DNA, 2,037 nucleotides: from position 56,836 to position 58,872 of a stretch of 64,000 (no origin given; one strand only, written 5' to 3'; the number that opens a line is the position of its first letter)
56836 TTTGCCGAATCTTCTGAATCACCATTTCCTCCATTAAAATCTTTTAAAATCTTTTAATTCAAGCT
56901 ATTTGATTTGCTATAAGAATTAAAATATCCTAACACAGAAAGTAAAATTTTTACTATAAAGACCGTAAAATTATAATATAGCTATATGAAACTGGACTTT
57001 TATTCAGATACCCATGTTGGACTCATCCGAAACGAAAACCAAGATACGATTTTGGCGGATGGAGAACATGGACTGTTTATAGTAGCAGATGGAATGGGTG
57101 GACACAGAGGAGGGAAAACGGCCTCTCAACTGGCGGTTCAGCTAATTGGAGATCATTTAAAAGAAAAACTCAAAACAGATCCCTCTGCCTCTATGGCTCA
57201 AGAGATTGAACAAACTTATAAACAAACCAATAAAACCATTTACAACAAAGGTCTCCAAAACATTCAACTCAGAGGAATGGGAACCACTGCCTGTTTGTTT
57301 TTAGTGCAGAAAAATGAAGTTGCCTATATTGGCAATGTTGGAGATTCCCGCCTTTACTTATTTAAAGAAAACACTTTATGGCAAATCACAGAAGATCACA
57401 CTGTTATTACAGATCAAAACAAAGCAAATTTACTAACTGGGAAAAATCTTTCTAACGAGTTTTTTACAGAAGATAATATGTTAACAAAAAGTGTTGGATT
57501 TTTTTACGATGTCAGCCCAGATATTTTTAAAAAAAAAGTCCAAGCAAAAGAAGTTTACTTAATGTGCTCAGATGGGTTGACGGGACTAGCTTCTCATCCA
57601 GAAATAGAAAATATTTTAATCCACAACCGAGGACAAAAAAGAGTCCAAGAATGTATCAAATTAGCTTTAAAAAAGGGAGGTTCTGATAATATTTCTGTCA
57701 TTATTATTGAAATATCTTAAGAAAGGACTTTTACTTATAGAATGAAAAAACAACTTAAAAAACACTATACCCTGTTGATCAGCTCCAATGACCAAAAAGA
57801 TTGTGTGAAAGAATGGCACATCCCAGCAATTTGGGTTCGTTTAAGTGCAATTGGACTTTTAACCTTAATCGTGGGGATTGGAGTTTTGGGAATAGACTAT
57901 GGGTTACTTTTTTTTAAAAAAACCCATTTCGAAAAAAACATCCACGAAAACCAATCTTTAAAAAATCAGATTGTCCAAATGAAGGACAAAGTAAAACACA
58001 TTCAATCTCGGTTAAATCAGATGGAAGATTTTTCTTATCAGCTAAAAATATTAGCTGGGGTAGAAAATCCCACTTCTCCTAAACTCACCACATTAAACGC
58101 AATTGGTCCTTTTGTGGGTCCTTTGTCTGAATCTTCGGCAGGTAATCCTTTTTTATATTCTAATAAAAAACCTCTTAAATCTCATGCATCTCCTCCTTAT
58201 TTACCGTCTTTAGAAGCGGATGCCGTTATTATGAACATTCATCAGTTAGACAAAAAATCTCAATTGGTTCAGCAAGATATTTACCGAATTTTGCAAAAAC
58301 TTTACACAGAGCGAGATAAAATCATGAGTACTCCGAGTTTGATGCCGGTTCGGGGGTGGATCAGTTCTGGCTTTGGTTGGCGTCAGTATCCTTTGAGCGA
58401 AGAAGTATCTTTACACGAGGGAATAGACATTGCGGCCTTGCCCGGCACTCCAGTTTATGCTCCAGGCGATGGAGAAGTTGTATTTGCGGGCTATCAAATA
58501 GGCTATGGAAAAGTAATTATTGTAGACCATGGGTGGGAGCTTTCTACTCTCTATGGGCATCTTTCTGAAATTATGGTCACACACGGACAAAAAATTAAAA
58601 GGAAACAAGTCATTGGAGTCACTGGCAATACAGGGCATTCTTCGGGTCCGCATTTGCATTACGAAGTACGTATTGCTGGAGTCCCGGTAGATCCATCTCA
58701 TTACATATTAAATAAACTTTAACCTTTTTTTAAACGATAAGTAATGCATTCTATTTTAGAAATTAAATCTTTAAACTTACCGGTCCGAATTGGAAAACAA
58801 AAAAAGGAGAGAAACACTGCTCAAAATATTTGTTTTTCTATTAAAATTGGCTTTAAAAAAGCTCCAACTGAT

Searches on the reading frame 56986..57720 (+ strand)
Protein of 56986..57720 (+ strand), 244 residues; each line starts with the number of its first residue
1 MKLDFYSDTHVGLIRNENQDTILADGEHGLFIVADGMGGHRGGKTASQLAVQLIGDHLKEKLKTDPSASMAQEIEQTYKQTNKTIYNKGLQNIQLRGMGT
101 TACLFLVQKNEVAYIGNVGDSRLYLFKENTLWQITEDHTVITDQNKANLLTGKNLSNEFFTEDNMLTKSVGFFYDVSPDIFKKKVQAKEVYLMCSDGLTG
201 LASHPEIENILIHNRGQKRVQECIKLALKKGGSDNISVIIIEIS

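Call 48: search_protein_families(library=pfam, max_evalue=0.0001, proteins=[window:56986-57720:+])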
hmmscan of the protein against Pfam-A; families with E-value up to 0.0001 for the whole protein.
window:56986-57720:+ (244 aa): 2 families
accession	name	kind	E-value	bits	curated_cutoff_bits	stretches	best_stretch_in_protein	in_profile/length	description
PF13672.11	PP2C_2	-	7.6e-15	55.5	24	1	17-200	11-177/209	Protein phosphatase 2C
PF00481.26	PP2C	-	2.4e-12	47.5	20.3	1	10-140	19-142/255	Protein phosphatase 2C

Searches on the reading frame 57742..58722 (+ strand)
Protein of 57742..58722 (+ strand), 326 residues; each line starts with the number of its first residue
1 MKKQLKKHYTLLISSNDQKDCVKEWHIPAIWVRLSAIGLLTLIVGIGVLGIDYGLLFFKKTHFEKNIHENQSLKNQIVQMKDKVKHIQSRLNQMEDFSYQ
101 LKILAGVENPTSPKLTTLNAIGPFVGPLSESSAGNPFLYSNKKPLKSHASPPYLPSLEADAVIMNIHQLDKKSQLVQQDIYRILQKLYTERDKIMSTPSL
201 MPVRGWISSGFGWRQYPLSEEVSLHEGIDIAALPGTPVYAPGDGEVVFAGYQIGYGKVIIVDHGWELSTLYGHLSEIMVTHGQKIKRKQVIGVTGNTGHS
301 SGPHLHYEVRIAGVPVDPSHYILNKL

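Call 48: search_protein_families(library=pfam, max_evalue=0.0001, proteins=[window:57742-58722:+])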
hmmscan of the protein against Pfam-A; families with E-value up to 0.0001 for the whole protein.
window:57742-58722:+ (326 aa): 1 family
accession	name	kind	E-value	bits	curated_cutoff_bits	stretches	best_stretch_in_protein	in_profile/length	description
PF01551.29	Peptidase_M23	-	1.1e-34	118.9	28.7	1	224-318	2-96/96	Peptidase family M23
